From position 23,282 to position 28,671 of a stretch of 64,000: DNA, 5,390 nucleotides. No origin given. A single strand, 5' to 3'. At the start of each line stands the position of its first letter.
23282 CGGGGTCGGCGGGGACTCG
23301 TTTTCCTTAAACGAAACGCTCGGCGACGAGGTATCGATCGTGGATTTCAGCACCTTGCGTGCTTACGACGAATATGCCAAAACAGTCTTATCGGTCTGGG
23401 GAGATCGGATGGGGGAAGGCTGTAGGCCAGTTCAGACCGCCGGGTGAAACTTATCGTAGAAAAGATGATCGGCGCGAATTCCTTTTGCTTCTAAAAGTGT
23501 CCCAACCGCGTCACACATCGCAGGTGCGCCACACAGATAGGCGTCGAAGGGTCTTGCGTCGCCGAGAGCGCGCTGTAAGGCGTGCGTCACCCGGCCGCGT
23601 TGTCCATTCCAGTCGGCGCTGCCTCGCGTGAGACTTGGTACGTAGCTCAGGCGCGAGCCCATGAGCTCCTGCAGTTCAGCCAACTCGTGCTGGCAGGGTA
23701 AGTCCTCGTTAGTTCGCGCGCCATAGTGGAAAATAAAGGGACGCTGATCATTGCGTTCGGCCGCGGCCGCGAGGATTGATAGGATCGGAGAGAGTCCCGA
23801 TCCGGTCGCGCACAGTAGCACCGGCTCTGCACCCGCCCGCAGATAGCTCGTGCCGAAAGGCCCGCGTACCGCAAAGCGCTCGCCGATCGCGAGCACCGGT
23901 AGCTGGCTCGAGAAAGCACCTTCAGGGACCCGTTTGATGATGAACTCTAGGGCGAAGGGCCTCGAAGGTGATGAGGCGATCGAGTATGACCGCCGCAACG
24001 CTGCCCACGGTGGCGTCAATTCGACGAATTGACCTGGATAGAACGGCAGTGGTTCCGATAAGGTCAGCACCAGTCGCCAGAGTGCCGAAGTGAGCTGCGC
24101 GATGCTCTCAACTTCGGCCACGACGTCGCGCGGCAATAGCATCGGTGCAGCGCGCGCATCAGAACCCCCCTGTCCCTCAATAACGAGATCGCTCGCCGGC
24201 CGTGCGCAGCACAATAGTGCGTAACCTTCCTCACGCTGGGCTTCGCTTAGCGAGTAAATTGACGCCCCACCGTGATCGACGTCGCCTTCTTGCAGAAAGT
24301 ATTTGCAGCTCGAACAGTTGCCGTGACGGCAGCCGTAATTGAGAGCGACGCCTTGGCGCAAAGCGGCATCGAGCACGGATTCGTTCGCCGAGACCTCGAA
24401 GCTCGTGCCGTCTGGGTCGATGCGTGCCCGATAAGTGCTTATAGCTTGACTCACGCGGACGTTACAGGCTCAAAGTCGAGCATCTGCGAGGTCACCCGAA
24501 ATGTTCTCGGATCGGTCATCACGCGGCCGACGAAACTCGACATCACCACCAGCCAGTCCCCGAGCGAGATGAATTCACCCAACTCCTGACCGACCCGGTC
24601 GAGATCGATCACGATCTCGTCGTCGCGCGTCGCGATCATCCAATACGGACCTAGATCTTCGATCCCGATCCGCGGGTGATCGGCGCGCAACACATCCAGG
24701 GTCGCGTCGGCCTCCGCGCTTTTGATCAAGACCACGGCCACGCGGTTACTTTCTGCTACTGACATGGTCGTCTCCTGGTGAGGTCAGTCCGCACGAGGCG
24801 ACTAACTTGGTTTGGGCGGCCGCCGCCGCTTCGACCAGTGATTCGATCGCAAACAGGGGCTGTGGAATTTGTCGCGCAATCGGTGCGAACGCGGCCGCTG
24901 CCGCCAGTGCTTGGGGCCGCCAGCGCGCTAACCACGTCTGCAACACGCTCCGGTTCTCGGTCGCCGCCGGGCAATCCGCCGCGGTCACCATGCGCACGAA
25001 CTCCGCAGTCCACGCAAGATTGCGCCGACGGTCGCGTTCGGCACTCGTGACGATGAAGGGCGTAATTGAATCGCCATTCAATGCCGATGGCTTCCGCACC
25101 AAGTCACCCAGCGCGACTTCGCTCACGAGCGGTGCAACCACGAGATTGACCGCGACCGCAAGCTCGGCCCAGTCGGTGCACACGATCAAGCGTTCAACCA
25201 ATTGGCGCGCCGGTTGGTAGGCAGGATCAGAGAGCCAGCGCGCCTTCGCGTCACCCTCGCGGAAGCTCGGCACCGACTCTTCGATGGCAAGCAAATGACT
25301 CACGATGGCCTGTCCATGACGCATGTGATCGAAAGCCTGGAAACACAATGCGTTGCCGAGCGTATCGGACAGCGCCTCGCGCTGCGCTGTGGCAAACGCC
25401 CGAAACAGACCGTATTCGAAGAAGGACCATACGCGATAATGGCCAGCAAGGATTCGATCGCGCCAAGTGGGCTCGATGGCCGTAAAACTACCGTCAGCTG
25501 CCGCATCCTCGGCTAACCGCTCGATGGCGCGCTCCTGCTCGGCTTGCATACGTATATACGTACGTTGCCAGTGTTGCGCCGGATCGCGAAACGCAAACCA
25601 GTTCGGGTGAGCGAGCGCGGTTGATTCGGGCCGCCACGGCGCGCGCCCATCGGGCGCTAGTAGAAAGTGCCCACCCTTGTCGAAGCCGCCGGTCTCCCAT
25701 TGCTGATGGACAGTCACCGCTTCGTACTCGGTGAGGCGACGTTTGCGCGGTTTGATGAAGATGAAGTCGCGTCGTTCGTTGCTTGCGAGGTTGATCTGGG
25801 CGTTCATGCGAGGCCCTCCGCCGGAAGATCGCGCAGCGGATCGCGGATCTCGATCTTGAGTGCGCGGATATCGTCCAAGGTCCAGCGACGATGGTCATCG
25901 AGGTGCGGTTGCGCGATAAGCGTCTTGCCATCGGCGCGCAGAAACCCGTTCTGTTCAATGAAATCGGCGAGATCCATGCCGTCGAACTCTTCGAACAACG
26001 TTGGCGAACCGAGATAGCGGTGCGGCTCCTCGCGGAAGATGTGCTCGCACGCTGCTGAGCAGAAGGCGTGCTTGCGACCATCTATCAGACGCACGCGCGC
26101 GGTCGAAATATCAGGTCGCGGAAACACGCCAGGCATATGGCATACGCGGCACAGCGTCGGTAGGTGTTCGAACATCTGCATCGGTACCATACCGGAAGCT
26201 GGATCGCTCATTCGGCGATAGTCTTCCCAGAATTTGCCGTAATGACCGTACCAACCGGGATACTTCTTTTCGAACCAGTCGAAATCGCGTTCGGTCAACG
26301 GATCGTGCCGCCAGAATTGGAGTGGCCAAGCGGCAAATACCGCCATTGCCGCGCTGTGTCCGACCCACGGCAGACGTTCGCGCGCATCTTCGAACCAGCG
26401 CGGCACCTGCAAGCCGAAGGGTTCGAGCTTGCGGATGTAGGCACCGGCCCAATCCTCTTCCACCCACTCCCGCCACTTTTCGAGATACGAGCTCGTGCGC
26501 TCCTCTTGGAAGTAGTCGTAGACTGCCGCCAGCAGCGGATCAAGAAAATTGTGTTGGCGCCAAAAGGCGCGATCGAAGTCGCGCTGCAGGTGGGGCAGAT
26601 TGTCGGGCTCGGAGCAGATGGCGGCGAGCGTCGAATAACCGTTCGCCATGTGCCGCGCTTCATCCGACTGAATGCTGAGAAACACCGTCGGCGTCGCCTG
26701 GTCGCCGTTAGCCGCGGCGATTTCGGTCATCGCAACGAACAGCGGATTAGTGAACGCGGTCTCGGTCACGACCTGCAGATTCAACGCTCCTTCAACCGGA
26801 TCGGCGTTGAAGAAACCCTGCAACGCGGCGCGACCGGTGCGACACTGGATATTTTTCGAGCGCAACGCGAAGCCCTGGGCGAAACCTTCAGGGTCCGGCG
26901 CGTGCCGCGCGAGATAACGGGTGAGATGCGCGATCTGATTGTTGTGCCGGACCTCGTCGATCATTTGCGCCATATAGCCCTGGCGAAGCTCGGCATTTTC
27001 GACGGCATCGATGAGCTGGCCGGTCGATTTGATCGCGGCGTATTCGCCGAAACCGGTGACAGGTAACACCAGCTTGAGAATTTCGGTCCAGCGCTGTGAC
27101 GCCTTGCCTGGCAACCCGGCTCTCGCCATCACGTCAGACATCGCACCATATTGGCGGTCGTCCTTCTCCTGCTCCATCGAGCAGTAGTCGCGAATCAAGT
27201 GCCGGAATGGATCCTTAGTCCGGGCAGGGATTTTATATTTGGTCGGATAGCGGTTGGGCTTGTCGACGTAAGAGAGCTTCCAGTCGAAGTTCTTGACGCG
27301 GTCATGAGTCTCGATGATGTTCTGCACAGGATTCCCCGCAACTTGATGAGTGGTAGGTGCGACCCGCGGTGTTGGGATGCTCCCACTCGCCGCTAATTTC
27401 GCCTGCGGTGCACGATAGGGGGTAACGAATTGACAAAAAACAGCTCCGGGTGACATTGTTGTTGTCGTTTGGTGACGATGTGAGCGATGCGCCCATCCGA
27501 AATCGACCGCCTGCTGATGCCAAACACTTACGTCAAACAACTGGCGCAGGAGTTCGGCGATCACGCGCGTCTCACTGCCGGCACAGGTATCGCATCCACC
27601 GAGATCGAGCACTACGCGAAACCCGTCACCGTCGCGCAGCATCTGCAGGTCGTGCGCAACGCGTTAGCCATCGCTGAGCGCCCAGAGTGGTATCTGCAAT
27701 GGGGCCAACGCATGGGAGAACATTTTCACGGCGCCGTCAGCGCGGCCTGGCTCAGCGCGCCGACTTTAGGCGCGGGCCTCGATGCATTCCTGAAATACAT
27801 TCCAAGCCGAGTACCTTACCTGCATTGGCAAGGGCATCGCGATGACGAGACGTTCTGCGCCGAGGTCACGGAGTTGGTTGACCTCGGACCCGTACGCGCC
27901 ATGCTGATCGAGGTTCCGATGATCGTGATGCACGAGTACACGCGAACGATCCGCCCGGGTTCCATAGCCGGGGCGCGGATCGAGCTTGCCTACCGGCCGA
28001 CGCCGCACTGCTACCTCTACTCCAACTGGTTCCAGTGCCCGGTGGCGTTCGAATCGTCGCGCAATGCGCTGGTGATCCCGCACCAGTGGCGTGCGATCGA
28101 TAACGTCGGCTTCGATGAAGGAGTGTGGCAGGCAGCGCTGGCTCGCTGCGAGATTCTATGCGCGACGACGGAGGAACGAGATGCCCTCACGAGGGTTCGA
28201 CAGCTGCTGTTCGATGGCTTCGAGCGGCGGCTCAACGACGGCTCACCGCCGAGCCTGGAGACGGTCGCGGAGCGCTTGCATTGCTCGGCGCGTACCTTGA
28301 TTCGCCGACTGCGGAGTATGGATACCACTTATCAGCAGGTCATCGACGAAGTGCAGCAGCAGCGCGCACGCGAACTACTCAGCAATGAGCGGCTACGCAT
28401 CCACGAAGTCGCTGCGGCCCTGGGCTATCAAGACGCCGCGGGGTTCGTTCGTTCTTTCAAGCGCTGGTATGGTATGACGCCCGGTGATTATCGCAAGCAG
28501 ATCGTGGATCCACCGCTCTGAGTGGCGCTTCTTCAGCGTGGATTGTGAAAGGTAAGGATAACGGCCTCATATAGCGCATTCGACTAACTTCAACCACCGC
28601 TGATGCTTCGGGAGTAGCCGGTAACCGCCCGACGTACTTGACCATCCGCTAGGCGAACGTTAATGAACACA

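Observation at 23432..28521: Complete four-component propane/Mim-type soluble di-iron monooxygenase operon with atypical gene order and a divergent AraC regulator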

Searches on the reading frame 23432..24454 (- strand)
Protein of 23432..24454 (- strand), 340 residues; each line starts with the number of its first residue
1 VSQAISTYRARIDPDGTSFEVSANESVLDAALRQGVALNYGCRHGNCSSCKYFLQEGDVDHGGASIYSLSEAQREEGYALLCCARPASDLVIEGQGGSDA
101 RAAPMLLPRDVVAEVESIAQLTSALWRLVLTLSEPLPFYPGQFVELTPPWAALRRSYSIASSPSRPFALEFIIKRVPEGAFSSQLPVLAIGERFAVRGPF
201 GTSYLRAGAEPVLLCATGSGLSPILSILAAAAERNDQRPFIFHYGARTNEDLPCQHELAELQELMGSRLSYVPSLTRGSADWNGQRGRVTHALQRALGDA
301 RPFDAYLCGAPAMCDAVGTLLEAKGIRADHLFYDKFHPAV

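Call 5: search_protein_families(library=pfam, proteins=[window:23432-24454:-], max_evalue=0.01)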
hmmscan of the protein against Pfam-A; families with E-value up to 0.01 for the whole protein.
window:23432-24454:- (340 aa): 3 families
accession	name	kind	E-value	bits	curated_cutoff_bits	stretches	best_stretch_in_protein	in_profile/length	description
PF00175.26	NAD_binding_1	-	3.8e-21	76.2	22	1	215-317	2-107/109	Oxidoreductase NAD-binding domain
PF00111.32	Fer2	-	6.4e-17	61.7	21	1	12-86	3-76/77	2Fe-2S iron-sulfur cluster binding domain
PF00970.30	FAD_binding_6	-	2.8e-10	40.9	21.1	1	116-203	5-97/99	Oxidoreductase FAD-binding domain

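Call 6: search_protein_families(library=ncbifam, proteins=[window:23432-24454:-], max_evalue=0.01)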
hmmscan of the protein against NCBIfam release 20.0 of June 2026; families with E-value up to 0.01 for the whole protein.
window:23432-24454:- (340 aa): 22 families
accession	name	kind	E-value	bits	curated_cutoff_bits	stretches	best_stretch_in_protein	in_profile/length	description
NF045803.1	MethMoxFADbindMmoC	equivalog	3.5e-61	206.9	500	1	15-338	12-342/343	aromatic/alkene monooxygenase hydroxylase FAD-binding subunit MmoC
NF040810.1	BenC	equivalog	6.2e-58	196.5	430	1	20-338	16-332/333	benzoate 1,2-dioxygenase electron transfer component BenC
NF008822.0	PRK11872.1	equivalog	8.2e-51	173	402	1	18-337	16-336/341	anthranilate 1,2-dioxygenase electron transfer component AntC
TIGR02160.1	PA_CoA_Oxy5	hypoth_equivalog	2.1e-34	118.9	420.8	2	112-337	6-242/352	1,2-phenylacetyl-CoA epoxidase subunit PaaE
NF058606.1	GlBtMonoRdsGbcB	equivalog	3.8e-32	111.6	500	2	128-333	31-244/362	glycine betaine monooxygenase reductase subunit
NF005963.0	PRK08051.1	equivalog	1.7e-30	106.1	230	1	111-336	4-230/233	NAD(P)H-flavin reductase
NF052252.1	flav_redu_LuxG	exception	7e-28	97.4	340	1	113-336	3-229/232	flavin mononucleotide reductase LuxG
NF004317.0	PRK05713.1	equivalog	2.6e-23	82.8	338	1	17-336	9-308/312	iron-sulfur-binding ferredoxin reductase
NF007964.0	PRK10684.1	equivalog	3.4e-20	72.3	383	2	114-338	13-239/333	NADH oxidoreductase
TIGR01941.1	nqrF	equivalog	2.4e-18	66.2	295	1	165-336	233-403/405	NADH:ubiquinone reductase (Na(+)-transporting) subunit F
NF009805.0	PRK13289.1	equivalog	2.4e-17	63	432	1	137-339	184-395/399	NO-inducible flavohemoprotein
TIGR02008.1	fdx_plant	subfamily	3.7e-16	58.7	81.15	1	15-94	11-90/97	ferredoxin [2Fe-2S]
NF040835.1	sulfhyd_HydG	equivalog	6.8e-15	55.1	650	1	131-332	43-244/292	NADPH-dependent hydrogenase/sulfhydrogenase 1 subunit gamma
NF006220.0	PRK08345.1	subfamily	1.4e-13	50.8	395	1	132-332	37-247/294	cytochrome-c3 hydrogenase subunit gamma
NF000796.0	PRK00054.1-1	equivalog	2.7e-13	49.8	224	1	131-328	22-196/254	dihydroorotate dehydrogenase electron transfer subunit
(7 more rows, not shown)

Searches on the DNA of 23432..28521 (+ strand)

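Call 8: search_dna_similar(query=window:23432-28521:+, collection=plasmids, mode=near)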
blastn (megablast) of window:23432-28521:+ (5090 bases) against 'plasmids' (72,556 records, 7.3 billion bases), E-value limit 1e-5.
No match.

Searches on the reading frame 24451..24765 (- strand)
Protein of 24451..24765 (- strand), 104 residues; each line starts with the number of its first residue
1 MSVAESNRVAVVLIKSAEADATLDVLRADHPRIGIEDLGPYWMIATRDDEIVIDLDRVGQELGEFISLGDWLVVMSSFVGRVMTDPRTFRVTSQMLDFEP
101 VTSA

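Call 5: search_protein_families(library=pfam, proteins=[window:24451-24765:-], max_evalue=0.01)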
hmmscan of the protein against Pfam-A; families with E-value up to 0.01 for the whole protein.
window:24451-24765:- (104 aa): 1 family
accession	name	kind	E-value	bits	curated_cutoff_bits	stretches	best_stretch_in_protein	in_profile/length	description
PF02406.22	MmoB_DmpM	-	6e-13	49.2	25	1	7-91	1-84/85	MmoB/DmpM family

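Call 6: search_protein_families(library=ncbifam, proteins=[window:24451-24765:-], max_evalue=0.01)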
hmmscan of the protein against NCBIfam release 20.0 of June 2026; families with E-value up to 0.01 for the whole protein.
window:24451-24765:- (104 aa): 1 family
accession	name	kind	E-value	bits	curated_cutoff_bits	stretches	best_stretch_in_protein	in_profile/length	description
NF045804.1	MethMoxRegMmoB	equivalog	3.6e-13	49.9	245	1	3-98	30-129/136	methane monooxygenase regulator MmoB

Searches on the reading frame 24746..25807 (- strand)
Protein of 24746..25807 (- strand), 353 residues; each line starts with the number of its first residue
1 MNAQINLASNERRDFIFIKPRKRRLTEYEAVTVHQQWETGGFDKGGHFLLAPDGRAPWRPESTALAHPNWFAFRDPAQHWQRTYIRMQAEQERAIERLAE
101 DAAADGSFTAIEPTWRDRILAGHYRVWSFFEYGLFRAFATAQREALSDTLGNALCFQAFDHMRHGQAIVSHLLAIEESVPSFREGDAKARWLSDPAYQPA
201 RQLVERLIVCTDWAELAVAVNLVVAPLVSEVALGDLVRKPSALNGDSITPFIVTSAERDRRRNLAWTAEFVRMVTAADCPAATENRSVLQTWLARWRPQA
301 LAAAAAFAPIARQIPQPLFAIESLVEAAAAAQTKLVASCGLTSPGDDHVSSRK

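Call 5: search_protein_families(library=pfam, proteins=[window:24746-25807:-], max_evalue=0.01)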
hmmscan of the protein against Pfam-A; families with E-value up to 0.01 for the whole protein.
window:24746-25807:- (353 aa): 1 family
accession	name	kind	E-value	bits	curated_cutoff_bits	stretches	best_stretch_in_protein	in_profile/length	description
PF02332.24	Phenol_Hydrox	-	1.1e-56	192.5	24.4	1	56-276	9-228/230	Methane/Phenol/Alkene Hydroxylase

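Call 6: search_protein_families(library=ncbifam, proteins=[window:24746-25807:-], max_evalue=0.01)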
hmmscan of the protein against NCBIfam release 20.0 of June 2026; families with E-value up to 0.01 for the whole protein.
window:24746-25807:- (353 aa): 1 family
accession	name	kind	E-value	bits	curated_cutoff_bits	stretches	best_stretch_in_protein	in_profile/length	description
NF045802.1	MethMoxAlphaMmoY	equivalog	9.3e-56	189.7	700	1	11-316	30-342/389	aromatic/alkene monooxygenase hydroxylase subunit beta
